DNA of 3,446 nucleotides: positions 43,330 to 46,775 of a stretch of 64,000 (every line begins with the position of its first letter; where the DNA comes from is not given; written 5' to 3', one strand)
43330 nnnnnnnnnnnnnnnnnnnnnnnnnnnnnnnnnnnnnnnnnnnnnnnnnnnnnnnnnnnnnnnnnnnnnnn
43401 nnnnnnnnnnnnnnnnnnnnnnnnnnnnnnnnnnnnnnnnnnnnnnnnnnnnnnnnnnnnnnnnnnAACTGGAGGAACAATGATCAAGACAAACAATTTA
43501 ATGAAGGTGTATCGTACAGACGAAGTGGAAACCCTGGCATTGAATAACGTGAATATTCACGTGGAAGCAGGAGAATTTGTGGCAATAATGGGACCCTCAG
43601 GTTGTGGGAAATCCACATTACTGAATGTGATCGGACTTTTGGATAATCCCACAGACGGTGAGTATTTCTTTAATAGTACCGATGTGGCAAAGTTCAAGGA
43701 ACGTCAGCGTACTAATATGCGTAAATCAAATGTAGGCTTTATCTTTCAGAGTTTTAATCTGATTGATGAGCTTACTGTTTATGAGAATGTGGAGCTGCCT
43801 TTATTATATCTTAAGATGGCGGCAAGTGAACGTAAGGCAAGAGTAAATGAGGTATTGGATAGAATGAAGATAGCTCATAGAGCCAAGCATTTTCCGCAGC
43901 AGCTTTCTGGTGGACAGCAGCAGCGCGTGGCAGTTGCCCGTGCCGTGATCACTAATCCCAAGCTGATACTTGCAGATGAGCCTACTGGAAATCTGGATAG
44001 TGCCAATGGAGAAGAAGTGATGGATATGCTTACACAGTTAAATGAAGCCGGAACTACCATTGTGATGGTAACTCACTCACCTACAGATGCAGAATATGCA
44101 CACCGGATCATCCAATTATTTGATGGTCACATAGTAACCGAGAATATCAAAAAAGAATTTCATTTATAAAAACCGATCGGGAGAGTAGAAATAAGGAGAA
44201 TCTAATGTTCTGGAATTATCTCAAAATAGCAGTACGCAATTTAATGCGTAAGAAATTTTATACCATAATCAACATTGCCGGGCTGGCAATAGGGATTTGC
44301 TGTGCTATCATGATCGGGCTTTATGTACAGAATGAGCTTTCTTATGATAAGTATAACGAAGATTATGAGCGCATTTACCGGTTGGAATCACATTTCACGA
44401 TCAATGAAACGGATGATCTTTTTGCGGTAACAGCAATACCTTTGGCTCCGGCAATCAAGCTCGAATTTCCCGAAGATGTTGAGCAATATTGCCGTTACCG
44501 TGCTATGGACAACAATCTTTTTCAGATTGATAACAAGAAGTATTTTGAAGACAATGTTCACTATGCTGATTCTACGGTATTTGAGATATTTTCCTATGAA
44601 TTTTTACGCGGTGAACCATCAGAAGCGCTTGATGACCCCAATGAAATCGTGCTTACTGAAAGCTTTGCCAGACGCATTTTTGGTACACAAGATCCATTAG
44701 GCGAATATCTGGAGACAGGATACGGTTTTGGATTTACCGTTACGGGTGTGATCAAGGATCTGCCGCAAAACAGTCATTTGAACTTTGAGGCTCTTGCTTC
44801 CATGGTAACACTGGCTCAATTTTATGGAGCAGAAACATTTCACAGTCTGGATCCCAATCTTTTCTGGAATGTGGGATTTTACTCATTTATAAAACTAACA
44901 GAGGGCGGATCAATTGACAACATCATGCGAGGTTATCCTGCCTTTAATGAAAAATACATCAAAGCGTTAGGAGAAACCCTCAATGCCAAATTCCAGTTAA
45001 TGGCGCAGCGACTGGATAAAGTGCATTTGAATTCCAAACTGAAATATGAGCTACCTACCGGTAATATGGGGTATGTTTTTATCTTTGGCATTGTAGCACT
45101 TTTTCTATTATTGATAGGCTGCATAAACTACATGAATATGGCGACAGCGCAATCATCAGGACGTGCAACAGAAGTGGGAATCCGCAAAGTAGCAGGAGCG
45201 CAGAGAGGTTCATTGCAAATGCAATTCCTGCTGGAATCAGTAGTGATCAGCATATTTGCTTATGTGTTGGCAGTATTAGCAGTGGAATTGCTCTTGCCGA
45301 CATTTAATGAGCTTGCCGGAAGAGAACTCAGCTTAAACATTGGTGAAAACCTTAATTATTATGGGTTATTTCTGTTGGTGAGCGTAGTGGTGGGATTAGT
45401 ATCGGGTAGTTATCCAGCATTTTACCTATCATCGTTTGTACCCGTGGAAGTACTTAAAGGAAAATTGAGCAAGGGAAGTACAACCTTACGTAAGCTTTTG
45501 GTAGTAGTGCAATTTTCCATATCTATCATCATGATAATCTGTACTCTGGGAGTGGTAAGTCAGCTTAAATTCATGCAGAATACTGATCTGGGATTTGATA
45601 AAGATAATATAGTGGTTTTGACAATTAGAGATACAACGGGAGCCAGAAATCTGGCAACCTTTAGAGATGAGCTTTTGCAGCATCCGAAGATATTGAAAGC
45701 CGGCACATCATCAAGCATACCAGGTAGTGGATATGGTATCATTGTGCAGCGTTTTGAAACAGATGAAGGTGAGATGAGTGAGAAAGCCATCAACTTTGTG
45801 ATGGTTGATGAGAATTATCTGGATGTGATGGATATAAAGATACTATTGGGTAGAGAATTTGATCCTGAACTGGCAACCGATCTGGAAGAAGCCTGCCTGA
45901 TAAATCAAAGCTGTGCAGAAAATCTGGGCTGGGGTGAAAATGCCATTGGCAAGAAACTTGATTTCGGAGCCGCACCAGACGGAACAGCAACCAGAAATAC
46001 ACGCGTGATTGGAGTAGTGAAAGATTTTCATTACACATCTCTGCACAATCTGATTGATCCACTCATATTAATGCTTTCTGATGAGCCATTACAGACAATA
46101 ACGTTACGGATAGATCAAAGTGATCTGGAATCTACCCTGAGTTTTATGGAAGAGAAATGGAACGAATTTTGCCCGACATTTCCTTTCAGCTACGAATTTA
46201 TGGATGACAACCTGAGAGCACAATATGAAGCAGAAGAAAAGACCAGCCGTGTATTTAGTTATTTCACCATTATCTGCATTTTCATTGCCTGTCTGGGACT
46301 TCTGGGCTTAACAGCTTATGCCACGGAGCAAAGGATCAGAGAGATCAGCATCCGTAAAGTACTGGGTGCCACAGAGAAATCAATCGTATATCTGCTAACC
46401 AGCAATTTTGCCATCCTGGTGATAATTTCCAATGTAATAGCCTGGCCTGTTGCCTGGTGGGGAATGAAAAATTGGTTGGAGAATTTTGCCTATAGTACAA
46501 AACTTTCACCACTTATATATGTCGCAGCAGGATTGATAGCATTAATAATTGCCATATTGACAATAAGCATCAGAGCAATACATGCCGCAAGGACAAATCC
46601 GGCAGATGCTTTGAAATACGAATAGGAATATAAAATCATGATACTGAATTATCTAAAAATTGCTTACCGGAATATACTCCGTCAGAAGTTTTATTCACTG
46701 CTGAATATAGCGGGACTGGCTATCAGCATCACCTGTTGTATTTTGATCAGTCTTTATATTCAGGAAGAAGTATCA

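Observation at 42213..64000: Operon with eight tandem double-FtsX (MacB-like) permease paralogues, two ATPases and one adaptor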

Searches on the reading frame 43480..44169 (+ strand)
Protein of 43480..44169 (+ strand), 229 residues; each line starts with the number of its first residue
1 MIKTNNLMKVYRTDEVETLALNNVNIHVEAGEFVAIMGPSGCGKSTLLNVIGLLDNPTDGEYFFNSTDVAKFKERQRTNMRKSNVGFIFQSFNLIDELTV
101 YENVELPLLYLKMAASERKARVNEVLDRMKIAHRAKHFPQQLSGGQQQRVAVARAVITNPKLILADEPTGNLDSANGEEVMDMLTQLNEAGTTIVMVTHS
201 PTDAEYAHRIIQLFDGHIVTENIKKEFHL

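Call 3: search_protein_families(library=pfam, proteins=[window:43480-44169:+])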
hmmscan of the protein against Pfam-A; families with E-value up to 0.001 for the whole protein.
window:43480-44169:+ (229 aa): 6 families
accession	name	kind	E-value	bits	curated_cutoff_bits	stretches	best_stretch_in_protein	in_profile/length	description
PF00005.33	ABC_tran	-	4.1e-37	128.3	25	1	21-169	1-136/137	ABC transporter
PF13304.12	AAA_21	-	2e-09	38.4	27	1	33-91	1-67/304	AAA domain, putative AbiEii toxin, Type IV TA system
PF02463.25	SMC_N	-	1.2e-07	31.8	40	1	31-215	24-213/220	RecF/RecN/SMC N terminal domain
PF03193.22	RsgA_GTPase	-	0.00015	22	30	1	9-51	85-126/174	RsgA GTPase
PF13481.12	AAA_25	-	0.0002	21.5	27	0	27-48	29-50/195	AAA domain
PF13555.12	AAA_29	-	0.00037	20.6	27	1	24-56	15-48/61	P-loop containing region of AAA domain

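Call 8: search_protein_families(library=ncbifam, proteins=[window:43480-44169:+], max_evalue=0.00001)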
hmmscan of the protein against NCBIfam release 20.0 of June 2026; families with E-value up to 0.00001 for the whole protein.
window:43480-44169:+ (229 aa): 187 families (the best 25 are shown)
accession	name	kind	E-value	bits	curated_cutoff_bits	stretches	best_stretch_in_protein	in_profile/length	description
NF038007.1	ABC_ATP_DarD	equivalog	6.2e-86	287.4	375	1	1-218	1-218/218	darobactin export ABC transporter ATP-binding protein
TIGR03608.1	L_ocin_972_ABC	subfamily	9.8e-70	234.2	254.85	1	18-213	11-206/206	putative bacteriocin export ABC transporter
NF007826.0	PRK10535.1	equivalog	9.4e-69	232.3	966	1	3-225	6-228/648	macrolide ABC transporter ATP-binding protein/permease MacB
TIGR02211.1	LolD_lipo_ex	equivalog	1.9e-65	220.5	307.75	1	1-219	1-220/221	lipoprotein-releasing ABC transporter ATP-binding protein LolD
TIGR02673.1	FtsE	equivalog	9.7e-65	218.2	264.85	1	1-216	1-213/214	cell division ATP-binding protein FtsE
NF008639.0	PRK11629.1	equivalog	2.2e-59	200.7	360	1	2-221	7-227/234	lipoprotein-releasing ABC transporter ATP-binding protein LolD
TIGR02982.1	heterocyst_DevA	subfamily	1.2e-58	198.3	295.8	1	2-218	2-219/220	ABC exporter ATP-binding subunit, DevA family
NF007879.0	PRK10584.1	equivalog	2.8e-56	190.8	336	1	5-220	10-226/228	putative ABC transporter ATP-binding protein YbbA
NF040933.2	ABC_arch_GlcV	equivalog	4.1e-56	190.4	450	1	2-219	3-221/357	glucose ABC transporter ATP-binding protein GlcV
TIGR02315.1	ABC_phnC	equivalog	8.5e-56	189.1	266.1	1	1-226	1-232/243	phosphonate ABC transporter ATP-binding protein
TIGR03265.1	PhnT2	equivalog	4.7e-51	174.1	457.7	1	17-218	16-213/353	putative 2-aminoethylphosphonate ABC transporter ATP-binding protein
TIGR00968.1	3a0106s01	subfamily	1.9e-49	168.4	342.75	1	17-220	12-211/237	sulfate ABC transporter ATP-binding protein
NF007027.0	PRK09493.1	equivalog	2.6e-48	164.5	379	1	1-221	1-217/240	glutamine ABC transporter ATP-binding protein GlnQ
TIGR02314.1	ABC_MetN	equivalog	2.7e-48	164.7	499.7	1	1-200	1-200/343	methionine ABC transporter ATP-binding protein MetN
NF008338.0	PRK11124.1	equivalog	5.3e-47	160.4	369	1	18-227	15-228/242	arginine ABC transporter ATP-binding protein ArtP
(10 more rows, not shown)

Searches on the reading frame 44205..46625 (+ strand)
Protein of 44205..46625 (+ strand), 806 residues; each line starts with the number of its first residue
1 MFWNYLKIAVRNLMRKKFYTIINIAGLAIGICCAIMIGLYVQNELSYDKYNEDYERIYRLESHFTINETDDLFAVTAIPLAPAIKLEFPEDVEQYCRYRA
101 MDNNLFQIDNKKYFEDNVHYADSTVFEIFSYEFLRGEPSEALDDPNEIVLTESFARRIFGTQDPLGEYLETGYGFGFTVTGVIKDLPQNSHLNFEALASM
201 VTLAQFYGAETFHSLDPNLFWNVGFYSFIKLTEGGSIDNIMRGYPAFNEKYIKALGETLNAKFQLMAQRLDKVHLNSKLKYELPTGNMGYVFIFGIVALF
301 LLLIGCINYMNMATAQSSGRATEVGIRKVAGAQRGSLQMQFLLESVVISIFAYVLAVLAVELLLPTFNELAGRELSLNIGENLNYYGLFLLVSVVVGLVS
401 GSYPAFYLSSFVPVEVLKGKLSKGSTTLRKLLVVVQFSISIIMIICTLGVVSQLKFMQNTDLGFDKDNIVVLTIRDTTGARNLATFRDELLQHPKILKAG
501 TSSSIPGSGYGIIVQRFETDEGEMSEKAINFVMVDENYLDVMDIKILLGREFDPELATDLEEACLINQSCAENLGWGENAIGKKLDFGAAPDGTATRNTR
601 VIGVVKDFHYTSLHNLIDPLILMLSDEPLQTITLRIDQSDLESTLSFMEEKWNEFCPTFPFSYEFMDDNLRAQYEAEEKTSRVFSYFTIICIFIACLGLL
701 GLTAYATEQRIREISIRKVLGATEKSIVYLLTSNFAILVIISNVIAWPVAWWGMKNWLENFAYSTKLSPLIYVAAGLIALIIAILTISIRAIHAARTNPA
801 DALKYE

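Call 3: search_protein_families(library=pfam, proteins=[window:44205-46625:+])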
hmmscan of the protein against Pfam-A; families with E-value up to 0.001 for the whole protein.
window:44205-46625:+ (806 aa): 2 families
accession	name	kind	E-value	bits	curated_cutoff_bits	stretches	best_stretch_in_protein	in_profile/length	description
PF12704.14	MacB_PCD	-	1.3e-32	114.3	27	2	20-238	1-198/207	MacB-like periplasmic core domain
PF02687.27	FtsX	-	1.9e-21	76.8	25.5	2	296-410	2-117/120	FtsX-like permease C-terminal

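Call 8: search_protein_families(library=ncbifam, proteins=[window:44205-46625:+], max_evalue=0.00001)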
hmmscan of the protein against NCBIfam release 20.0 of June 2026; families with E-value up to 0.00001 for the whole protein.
window:44205-46625:+ (806 aa): 3 families
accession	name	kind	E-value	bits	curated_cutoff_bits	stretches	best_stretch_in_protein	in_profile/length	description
TIGR03434.1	ADOP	subfamily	7.9e-90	302.1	622.3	1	291-806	271-803/803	ADOP family duplicated permease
NF038008.1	ABC_perm_DarB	equivalog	5.7e-52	176.7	700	1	19-790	11-770/777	darobactin export ABC transporter permease subunit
NF007826.0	PRK10535.1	equivalog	3.1e-11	42.2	966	1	293-417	524-645/648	macrolide ABC transporter ATP-binding protein/permease MacB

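Call 23: search_solved_structures(query=window:44205-46625:+, max_evalue=0.01)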
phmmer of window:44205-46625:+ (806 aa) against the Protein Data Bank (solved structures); distinct sequences matched with E-value up to 0.01: 6.
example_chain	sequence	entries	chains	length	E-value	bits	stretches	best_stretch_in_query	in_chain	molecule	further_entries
5gko_A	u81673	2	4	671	1.6e-08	36.5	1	248-417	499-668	Macrolide export ATP-binding/permease protein MacB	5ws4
5lil_A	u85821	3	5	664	1.8e-07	33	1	279-416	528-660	Macrolide export ATP-binding/permease protein MacB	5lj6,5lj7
5xu1_M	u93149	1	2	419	6.7e-07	31.1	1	293-418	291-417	ABC transporter permeae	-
3is6_A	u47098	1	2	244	1.1e-06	30.4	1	73-200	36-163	putative permease protein, ABC transporter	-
5nik_J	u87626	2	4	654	2.2e-05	26.1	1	294-417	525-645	Macrolide export ATP-binding/permease protein MacB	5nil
9o9x_C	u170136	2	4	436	0.0019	19.7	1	288-359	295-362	ABC transporter permease YtrF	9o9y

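Call 70: find_homologous_proteins(query=window:44205-46625:+, max_evalue=1e-20)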
Query window:44205-46625:+ (806 aa): 7786 proteins with E <= 1e-20 among 8000 candidates; the best 120 are listed.
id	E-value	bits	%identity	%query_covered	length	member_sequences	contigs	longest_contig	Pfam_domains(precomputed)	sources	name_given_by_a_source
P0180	0.0e+0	1811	100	100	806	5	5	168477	PF02687.28,PF12704.15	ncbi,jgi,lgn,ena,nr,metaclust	ncbi:MAG: ABC transporter permease [Candidatus Stygibacter australis]|nr:ABC transporter permease [C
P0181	0.0e+0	1735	95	100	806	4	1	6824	PF02687.28,PF12704.15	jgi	-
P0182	0.0e+0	1698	93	100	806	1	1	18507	PF02687.28,PF12704.15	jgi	-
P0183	0.0e+0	1697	93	100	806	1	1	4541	PF02687.28,PF12704.15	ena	-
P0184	0.0e+0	1648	90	100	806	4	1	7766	PF02687.28,PF12704.15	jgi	-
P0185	0.0e+0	1603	95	93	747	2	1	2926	PF02687.28,PF12704.15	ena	-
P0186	0.0e+0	1453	77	100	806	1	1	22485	PF02687.28,PF12704.15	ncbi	-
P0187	0.0e+0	1441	76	100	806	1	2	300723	PF02687.28,PF12704.15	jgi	jgi:putative ABC transport system permease protein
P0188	0.0e+0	1423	75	100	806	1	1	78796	PF02687.28,PF12704.15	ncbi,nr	ncbi:MAG: ABC transporter permease [Candidatus Cloacimonetes bacterium]|nr:ABC transporter permease 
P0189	0.0e+0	1401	75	100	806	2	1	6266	PF02687.28,PF12704.15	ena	-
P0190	0.0e+0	1338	70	100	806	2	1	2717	PF02687.28,PF12704.15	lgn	-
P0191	0.0e+0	1307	69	100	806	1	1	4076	PF02687.28,PF12704.15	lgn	-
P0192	0.0e+0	1229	64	100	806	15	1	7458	PF02687.28,PF12704.15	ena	-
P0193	0.0e+0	1222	64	100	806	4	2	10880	PF02687.28,PF12704.15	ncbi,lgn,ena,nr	ncbi:MAG: ABC transporter permease [Candidatus Cloacimonetes bacterium]|nr:ABC transporter permease 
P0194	0.0e+0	1191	63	100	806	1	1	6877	PF02687.28,PF12704.15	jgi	-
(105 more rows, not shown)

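Call 85: predict_structure(alignment_id=A7)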
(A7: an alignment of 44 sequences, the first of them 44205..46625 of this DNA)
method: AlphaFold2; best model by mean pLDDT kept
length: 806 residues; sequences in the alignment: 44
mean_pLDDT: 83.7   pTM: 0.75
mean pLDDT of the five models: 83.7, 81.4, 80.7, 79.3, 78.5
residues with pLDDT >= 90: 226; 70-90: 511; 50-70: 67; < 50: 2
segments of 3 or more residues with pLDDT < 50: none
pLDDT, mean of each block of 10 residues (from residue 1): 63 67 86 90 87 91 73 81 93 93 82 87 93 90 92 92 89 86 89 89 85 85 86 92 92 81 87 77 66 86 88 69 76 82 87 90 86 74 80 90 80 66 61 88 90 84 85 84 89 91 73 80 81 90 90 87 91 88 85 80 84 75 88 89 91 86 85 77 85 82 75 81 82 83 91 85 83 89 83 77 65
secondary structure, 60 per line:
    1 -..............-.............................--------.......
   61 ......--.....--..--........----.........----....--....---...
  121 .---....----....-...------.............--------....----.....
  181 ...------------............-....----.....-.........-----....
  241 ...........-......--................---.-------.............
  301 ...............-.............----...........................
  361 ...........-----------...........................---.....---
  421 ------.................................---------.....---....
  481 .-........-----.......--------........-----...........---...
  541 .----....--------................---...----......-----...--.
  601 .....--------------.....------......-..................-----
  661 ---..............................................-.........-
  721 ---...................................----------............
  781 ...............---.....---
elements in order (helices of 4 or more, strands of 3 or more residues): H2-15 H17-45 E57-66 E69-73 H80-87 E92-100 E105-108 E111-114 E118-121 H125-128 E133-136 E147-151 H152-159 E168-171 E176-183 E196-199 H200-207 H209-212 H217-221 E223-231 H237-251 H253-258 E261-269 H270-276 H288-315 H317-329 H334-371 H383-409 H413-417 H427-459 E469-473 H477-481 H483-490 E496-502 E511-518 E524-534 H538-541 E546-549 H558-562 E563-567 H568-573 E584-589 E595-597 E600-605 E620-624 E631-636 H638-655 H666-709 H711-719 H724-758 H769-795 H799-803

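Call 87: fold_search(model_id=the predicted structure, library=pdb)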
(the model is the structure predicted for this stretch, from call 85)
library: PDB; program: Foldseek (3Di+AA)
matches with E <= 10: 165; with E <= 0.001: 56
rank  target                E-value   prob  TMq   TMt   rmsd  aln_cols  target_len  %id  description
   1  9ge6_A                5.3e-19  1.00  0.47  0.47  10.9       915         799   13  Structure of E. coli YbbAP (released 2025-05-28)
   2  9ge7_A                9.0e-19  1.00  0.45  0.45  11.7       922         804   13  Structure of E. coli YbbAP with bound ATP analogue (released 2025-05-28)
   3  5gko_A                2.6e-13  1.00  0.38  0.46   4.6       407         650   18  Crystal structure of tripartite-type ABC transporter, MacB from Acinetobacter baumannii (released 2017-11-15)
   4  5xu1_M                5.5e-13  1.00  0.32  0.57   7.6       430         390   17  Structure of a non-canonical ABC transporter from Streptococcus pneumoniae R6 (released 2018-01-24)
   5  5lil_A                6.3e-13  1.00  0.26  0.32  10.5       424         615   16  Structure of Aggregatibacter actinomycetemcomitans MacB bound to ATPyS (P21) (released 2017-11-15)
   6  5lil_B                1.9e-12  1.00  0.24  0.30  10.4       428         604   16  Structure of Aggregatibacter actinomycetemcomitans MacB bound to ATPyS (P21) (released 2017-11-15)
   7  5lj6                  4.3e-12  1.00  0.26  0.33  10.2       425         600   16  Structure of Aggregatibacter actinomycetemcomitans MacB bound to ATPyS (P6522) (released 2017-11-15)
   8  5lj7_B                5.1e-12  1.00  0.25  0.31  10.0       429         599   15  Structure of Aggregatibacter actinomycetemcomitans MacB bound to ATP (P21) (released 2017-11-15)
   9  3is6_A                1.1e-11  1.00  0.24  0.78   2.5       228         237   22  The Crystal Structure of a domain of a putative Permease protein from Porphyromonas gingivalis to 2A (released 2009-09-08)
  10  5nik_J                4.0e-11  1.00  0.30  0.37   9.1       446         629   18  Structure of the MacAB-TolC ABC-type tripartite multidrug efflux pump (released 2017-05-24)
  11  9rld_E                8.8e-11  1.00  0.31  0.51   8.6       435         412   13  LolCDE complex with Lpp lipoprotein (released 2026-01-21)
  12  9rlc_E                9.7e-11  1.00  0.30  0.51   8.7       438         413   13  LolCDE complex with Lpp lipoprotein (released 2026-01-21)
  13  3is6_B                1.2e-10  1.00  0.23  0.78   3.2       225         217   24  The Crystal Structure of a domain of a putative Permease protein from Porphyromonas gingivalis to 2A (released 2009-09-08)
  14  7arh_E                2.3e-10  1.00  0.30  0.51   8.7       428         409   13  LolCDE in complex with lipoprotein (released 2021-04-07)
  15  5xu1_S                3.2e-10  1.00  0.29  0.53   8.1       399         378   16  Structure of a non-canonical ABC transporter from Streptococcus pneumoniae R6 (released 2018-01-24)
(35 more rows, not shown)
